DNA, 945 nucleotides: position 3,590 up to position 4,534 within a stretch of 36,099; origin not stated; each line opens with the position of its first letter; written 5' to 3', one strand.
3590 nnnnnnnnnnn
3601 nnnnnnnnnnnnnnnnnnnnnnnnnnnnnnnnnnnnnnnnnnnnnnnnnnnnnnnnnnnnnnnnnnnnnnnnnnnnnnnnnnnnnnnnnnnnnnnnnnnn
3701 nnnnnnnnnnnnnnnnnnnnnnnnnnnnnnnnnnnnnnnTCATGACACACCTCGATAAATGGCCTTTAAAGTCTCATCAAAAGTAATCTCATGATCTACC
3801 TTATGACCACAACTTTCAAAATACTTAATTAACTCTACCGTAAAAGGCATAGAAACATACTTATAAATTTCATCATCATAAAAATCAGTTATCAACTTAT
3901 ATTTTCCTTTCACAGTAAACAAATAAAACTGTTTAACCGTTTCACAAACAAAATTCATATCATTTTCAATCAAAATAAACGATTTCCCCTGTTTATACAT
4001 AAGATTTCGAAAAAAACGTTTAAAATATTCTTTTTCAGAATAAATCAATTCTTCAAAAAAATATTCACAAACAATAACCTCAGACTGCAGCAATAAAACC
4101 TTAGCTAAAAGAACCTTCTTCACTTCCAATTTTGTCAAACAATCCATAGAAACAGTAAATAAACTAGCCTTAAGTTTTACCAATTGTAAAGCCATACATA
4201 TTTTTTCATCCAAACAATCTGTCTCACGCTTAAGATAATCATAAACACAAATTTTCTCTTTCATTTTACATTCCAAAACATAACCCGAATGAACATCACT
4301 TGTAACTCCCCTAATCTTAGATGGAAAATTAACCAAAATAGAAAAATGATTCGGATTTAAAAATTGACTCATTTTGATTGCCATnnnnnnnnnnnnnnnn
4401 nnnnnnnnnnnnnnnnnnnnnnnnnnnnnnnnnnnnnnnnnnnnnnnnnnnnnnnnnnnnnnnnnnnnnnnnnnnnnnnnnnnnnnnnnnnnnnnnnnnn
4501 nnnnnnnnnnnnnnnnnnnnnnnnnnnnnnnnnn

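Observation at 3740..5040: Tandem motif-eroded EcfA-like ATPases upstream of truA with no EcfT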

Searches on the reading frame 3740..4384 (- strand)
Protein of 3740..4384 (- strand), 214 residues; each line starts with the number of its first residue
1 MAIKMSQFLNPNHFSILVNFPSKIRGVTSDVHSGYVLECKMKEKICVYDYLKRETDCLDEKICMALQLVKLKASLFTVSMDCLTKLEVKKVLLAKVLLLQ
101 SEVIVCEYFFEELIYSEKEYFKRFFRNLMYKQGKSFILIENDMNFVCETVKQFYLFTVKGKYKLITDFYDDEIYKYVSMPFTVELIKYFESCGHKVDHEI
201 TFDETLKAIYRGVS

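Call 3: search_protein_families(library=pfam, proteins=[window:3740-4384:-], max_evalue=1)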
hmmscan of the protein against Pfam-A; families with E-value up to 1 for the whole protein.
window:3740-4384:- (214 aa): 0 families

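Call 4: search_protein_families(library=ncbifam, proteins=[window:3740-4384:-], max_evalue=1)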
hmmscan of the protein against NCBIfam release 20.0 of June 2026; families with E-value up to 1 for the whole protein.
window:3740-4384:- (214 aa): 10 families
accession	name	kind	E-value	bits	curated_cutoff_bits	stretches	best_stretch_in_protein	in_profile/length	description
TIGR04521.1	ECF_ATPase_2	equivalog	1.1e-05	24.6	330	1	54-208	116-276/279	energy-coupling factor transporter ATPase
NF045976.1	MAG1360_fam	equivalog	0.0013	16.8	200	1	67-157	571-661/777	MAG1360 family OppF-related protein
NF008186.0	PRK10938.1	equivalog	0.0024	16.4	459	1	59-153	112-205/490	molybdate ABC transporter ATP-binding protein ModF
NF010166.0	PRK13646.1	equivalog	0.012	14.9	458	1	87-153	150-216/286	energy-coupling factor transporter ATPase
NF010155.0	PRK13634.1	equivalog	0.016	14.5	413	1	60-156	123-219/290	energy-coupling factor ABC transporter ATP-binding protein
NF011692.0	PRK15112.1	equivalog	0.017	14.8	452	1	59-146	127-214/269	putrescine export ABC transporter ATP-binding protein SapF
NF008358.0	PRK11147.1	equivalog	0.018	13.3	936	1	83-171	441-525/635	ABC transporter ATP-binding protein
NF010171.0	PRK13652.1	equivalog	0.021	13.9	476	1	55-209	111-269/277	cobalt transporter ATP-binding subunit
NF050005.1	ABC_ATPase_Uup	equivalog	0.027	12.7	900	1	83-173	441-527/636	ATP-binding cassette ATPase Uup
NF008449.1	PRK11300.1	equivalog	0.11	11.7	362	1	49-155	122-226/255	high-affinity branched-chain amino acid ABC transporter ATP-binding protein LivG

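Call 13: find_homologous_proteins(query=window:3740-4384:-)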
Query window:3740-4384:- (214 aa): 93 proteins with E <= 0.001 among 147 candidates.
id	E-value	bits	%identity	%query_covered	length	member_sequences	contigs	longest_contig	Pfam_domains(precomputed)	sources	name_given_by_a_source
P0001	3.3e-135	466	100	100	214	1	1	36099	-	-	-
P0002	5.1e-112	391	83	100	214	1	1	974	-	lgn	-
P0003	1.7e-94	333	75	100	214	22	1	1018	-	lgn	-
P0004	2.1e-94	333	73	100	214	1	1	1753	-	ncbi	-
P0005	5.3e-94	332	75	100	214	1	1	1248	-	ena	-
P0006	1.4e-92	327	73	100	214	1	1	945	-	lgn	-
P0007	3.3e-90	319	72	100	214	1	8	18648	-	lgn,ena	-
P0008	3.7e-90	319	70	100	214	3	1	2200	-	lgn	-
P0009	3.8e-90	319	71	100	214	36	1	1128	-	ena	-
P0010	6.4e-90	318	72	100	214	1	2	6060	-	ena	-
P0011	8.9e-90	318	72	100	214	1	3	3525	-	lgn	-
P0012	9.1e-90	318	72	100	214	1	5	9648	-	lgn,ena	-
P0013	1.7e-89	317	71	100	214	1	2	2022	-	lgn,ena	-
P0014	3.1e-89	316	70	100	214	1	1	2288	-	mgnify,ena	mgnify:FL=1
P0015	3.2e-89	316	71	100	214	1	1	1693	-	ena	-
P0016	3.4e-89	316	71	100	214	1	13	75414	-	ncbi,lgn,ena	-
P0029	2.2e-88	313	71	100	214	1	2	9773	-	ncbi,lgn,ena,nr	ncbi:TPA: hypothetical protein IAB95_05460 [Candidatus Ventrenecus avicola]|nr:hypothetical protein 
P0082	1.1e-56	210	51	100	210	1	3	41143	-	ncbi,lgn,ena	-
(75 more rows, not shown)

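Call 26: search_solved_structures(query=A1, max_evalue=0.01, show_alignments=2)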
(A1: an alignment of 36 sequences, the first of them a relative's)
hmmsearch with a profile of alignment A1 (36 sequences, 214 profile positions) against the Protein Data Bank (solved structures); distinct sequences matched with E-value up to 0.01: 13.
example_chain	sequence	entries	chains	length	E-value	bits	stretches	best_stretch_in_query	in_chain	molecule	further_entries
5yv5_A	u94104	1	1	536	1e-05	28.6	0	56-150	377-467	ATPase RIL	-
1yqt_A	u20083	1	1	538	1e-05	28.6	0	56-150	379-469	RNase l inhibitor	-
3j15_B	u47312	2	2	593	2.5e-05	27.4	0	55-147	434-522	ABC transporter ATP-binding protein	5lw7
3bk7_A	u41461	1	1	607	2.7e-05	27.3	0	55-147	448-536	ABC transporter ATP-binding protein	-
9kym_B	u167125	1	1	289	3.9e-05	26.8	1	64-159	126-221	Energy-coupling factor transporter ATP-binding protein EcfA2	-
4huq_A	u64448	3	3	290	3.9e-05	26.8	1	64-159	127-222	Energy-coupling factor transporter ATP-binding protein EcfA 1 | Energy-coupling factor transporter ATP-binding protein EcfA2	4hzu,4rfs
7nhk_0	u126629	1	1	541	0.00015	24.8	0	34-160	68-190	ABC-F type ribosomal protection protein Lsa(A)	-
9okp_D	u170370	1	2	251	0.0022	21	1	29-148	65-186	High-affinity zinc transporter ATPase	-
9oko_D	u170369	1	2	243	0.0023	21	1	29-148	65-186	High-affinity zinc transporter ATPase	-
9okq_D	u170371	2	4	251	0.0025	20.8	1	29-148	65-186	High-affinity zinc transporter ATPase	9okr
9nlj_U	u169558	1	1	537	0.0029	20.6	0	71-162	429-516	Uup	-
7kyo_B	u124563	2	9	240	0.0032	20.5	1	59-158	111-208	Manganese ABC transporter, ATP-binding protein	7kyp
4mki_B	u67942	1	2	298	0.004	20.2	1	56-165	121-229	Energy-coupling factor transporter ATP-binding protein EcfA2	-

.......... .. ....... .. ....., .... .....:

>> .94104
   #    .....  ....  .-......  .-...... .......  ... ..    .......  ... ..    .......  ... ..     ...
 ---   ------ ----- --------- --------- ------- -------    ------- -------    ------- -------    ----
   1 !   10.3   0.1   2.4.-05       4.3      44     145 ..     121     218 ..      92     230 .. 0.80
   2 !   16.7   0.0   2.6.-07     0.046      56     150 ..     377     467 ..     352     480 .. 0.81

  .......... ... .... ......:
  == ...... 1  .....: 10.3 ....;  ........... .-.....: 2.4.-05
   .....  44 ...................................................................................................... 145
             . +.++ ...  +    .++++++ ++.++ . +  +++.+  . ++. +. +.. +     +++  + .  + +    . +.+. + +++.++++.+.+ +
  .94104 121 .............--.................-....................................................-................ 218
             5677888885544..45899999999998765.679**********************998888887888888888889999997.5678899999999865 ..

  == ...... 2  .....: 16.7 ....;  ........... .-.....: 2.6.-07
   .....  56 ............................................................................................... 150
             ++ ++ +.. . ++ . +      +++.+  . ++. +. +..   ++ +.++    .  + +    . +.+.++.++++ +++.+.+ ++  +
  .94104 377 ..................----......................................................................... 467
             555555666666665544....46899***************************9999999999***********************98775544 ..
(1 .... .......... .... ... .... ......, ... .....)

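Call 41: predict_structure(alignment_id=A1)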
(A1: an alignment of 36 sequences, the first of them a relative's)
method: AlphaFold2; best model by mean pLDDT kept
length: 214 residues; sequences in the alignment: 36
mean_pLDDT: 88.1   pTM: 0.82
mean pLDDT of the five models: 88.1, 86.2, 85.9, 85.6, 84.4
residues with pLDDT >= 90: 138; 70-90: 56; 50-70: 13; < 50: 7
segments of 3 or more residues with pLDDT < 50: 210-214
pLDDT, mean of each block of 10 residues (from residue 1): 79 91 86 93 95 95 96 96 96 97 96 93 95 94 90 89 88 89 83 74 52 43
secondary structure, 60 per line:
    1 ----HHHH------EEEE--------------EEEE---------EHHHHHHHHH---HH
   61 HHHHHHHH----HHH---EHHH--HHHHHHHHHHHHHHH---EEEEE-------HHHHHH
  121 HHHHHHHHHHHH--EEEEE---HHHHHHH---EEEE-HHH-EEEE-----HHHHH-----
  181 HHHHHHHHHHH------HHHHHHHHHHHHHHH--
elements in order: H5-8 E15-18 E33-36 H47-55 H59-68 H85-99 E103-107 H115-132 E135-139 H143-149 E153-156 E162-165 H171-175 H181-191 H198-212

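Call 46: fold_search(model_id=the predicted structure, library=pdb)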
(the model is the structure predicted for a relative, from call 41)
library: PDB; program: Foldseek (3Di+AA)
matches with E <= 10: 1557; with E <= 0.001: 1019
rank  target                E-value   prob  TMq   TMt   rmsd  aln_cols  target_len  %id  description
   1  4huq_A                7.9e-09  1.00  0.66  0.52   5.9       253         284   16  Crystal Structure of a transporter (released 2013-04-17)
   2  4mki_B                1.2e-08  1.00  0.66  0.52   6.1       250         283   16  Cobalt transporter ATP-binding subunit (released 2013-10-30)
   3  8bmq_B                1.5e-08  1.00  0.61  0.49   5.5       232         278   16  Cryo-EM structure of the folate-specific ECF transporter complex in MSP2N2 lipid nanodiscs bound to AMP-PNP (released 2023-08-02)
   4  4mki_A                1.7e-08  1.00  0.64  0.50   6.1       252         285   16  Cobalt transporter ATP-binding subunit (released 2013-10-30)
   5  6zg3_B                1.8e-08  1.00  0.70  0.55   5.5       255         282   19  the structure of ECF PanT transporter in a complex with a nanobody (released 2021-03-03)
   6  6zg3_F                1.8e-08  1.00  0.68  0.54   5.6       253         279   15  the structure of ECF PanT transporter in a complex with a nanobody (released 2021-03-03)
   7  7nnt_B                2.6e-08  1.00  0.66  0.53   5.9       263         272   15  Cryo-EM structure of the folate-specific ECF transporter complex in DDM micelles (released 2021-08-18)
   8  8bms_B                2.7e-08  1.00  0.71  0.56   5.4       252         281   18  Cryo-EM structure of the mutant solitary ECF module 2EQ in MSP2N2 lipid nanodiscs in the ATPase closed and ATP-bound c (released 2023-08-02)
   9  6zg3_G                3.7e-08  1.00  0.69  0.54   5.7       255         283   18  the structure of ECF PanT transporter in a complex with a nanobody (released 2021-03-03)
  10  5d3m_B                3.7e-08  1.00  0.66  0.52   6.0       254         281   19  Folate ECF transporter: AMPPNP bound state (released 2016-04-06)
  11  7nnu_B                4.2e-08  1.00  0.69  0.56   5.5       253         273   19  Cryo-EM structure of the folate-specific ECF transporter complex in MSP2N2 lipid nanodiscs (released 2021-08-18)
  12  6b89_B                4.7e-08  1.00  0.53  0.50   2.8       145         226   15  E. coli LptB in complex with ADP and novobiocin (released 2017-12-06)
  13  4p33_A                6.0e-08  1.00  0.59  0.54   2.5       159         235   14  Crystal structure of E. coli LptB-E163Q in complex with ATP-sodium (released 2014-03-26)
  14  8bmp_A                7.3e-08  1.00  0.65  0.52   3.9       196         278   17  Cryo-EM structure of the folate-specific ECF transporter complex in MSP2N2 lipid nanodiscs bound to ATP and ADP (released 2023-08-02)
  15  6mbn_A                8.2e-08  1.00  0.57  0.51   2.9       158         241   17  LptB E163Q in complex with ATP (released 2019-08-14)
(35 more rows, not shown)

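Call 68: list_cluster_members(proteins=[P0029, P0016, P0082, P0104, P0130])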
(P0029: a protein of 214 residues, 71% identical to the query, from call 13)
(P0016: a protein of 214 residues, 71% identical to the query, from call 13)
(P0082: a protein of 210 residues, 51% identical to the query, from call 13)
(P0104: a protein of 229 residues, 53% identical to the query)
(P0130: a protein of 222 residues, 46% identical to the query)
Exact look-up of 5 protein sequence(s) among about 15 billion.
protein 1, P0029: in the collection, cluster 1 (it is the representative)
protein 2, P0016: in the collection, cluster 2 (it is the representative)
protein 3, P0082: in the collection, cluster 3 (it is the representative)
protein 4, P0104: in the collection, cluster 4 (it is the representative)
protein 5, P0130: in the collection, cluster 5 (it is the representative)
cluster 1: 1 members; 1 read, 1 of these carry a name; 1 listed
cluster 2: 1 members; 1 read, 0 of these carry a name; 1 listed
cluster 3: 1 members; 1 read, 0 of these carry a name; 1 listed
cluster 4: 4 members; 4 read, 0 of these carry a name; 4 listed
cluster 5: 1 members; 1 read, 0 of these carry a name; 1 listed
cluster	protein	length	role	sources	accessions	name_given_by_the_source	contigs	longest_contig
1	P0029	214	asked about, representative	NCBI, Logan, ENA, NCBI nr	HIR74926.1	TPA: hypothetical protein IAB95_05460 [Candidatus Ventrenecus avicola] | hypothetical protein [Candidatus Ventrenecus avicola]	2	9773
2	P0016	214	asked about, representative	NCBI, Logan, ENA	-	-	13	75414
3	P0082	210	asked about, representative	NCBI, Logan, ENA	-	-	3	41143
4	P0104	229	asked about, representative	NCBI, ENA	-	-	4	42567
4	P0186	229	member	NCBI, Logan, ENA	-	-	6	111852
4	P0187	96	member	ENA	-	-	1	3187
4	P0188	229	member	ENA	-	-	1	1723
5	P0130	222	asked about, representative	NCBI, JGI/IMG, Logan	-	-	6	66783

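Call 77: search_protein_representatives(alignment_id=A1)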
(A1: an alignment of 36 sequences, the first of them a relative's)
Query: 36 sequences, 214 profile positions. Proteins with E-value up to 0.001 (for the whole library): 1037; up to 1e-10: 101; up to 1e-30: 14. The best 150 are listed.
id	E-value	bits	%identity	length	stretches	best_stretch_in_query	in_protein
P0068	6.6e-93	326.7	-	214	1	1-213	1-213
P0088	4.3e-79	281.6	-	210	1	1-213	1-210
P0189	8.1e-64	231.7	-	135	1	80-213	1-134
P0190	3.0e-62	226.6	-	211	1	1-213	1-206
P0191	5.0e-59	216.0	-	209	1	4-214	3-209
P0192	5.9e-57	209.2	-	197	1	11-213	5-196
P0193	9.9e-56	205.2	-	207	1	1-213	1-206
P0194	7.2e-49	182.8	-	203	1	5-213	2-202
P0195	1.9e-48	181.5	-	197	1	28-213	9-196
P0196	1.3e-45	172.2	-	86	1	129-214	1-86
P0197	1.8e-41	158.6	-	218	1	1-213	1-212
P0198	2.1e-41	158.4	-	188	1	4-186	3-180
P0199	9.5e-41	156.3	-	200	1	14-214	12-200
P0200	3.2e-33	131.7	-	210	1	4-214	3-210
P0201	3.8e-29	118.3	-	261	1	23-213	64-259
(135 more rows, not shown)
